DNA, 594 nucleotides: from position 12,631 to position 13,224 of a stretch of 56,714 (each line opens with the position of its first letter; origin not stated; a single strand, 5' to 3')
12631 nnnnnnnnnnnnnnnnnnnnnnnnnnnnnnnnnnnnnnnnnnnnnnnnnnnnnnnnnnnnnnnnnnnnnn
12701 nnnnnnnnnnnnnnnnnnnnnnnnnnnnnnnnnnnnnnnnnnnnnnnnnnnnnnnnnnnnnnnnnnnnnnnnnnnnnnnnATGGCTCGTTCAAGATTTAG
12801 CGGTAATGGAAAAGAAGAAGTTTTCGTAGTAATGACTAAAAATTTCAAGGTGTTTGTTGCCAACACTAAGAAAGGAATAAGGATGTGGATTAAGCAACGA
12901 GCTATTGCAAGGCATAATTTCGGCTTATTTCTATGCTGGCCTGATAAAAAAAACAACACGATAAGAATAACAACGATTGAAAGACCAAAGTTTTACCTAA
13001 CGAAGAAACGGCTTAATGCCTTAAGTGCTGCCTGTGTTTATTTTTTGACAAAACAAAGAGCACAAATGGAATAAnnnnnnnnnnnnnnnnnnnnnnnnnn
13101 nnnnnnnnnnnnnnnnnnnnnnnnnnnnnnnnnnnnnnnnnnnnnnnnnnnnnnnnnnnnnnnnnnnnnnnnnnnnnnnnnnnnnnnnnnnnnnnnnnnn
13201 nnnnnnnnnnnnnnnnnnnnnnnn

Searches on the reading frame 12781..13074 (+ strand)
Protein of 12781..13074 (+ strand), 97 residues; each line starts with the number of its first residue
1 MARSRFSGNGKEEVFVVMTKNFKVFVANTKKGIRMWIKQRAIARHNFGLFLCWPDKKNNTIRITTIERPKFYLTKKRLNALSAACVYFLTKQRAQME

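Call 8: search_protein_families(library=pfam, proteins=[window:12781-13074:+], max_evalue=0.1)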
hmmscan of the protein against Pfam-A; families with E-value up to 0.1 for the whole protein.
window:12781-13074:+ (97 aa): 1 family
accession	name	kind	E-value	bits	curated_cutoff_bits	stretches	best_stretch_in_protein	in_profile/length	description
PF08887.16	GAD-like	-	0.099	13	25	0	6-65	44-105/107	GAD-like domain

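Call 46: search_protein_families(library=ncbifam, proteins=[window:12781-13074:+], max_evalue=0.001)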
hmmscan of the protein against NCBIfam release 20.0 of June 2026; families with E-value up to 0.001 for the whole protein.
window:12781-13074:+ (97 aa): 0 families

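Call 77: search_dna_similar(query=window:12781-13074:+, collection=phages, mode=protein, max_evalue=0.01, max_rows=8)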
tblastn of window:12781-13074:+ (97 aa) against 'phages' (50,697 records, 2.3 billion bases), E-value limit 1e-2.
No match.

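Call 79: search_protein_families(library=phrogs, proteins=[window:12781-13074:+], max_evalue=0.01)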
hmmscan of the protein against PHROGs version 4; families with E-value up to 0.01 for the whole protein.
window:12781-13074:+ (97 aa): 0 families
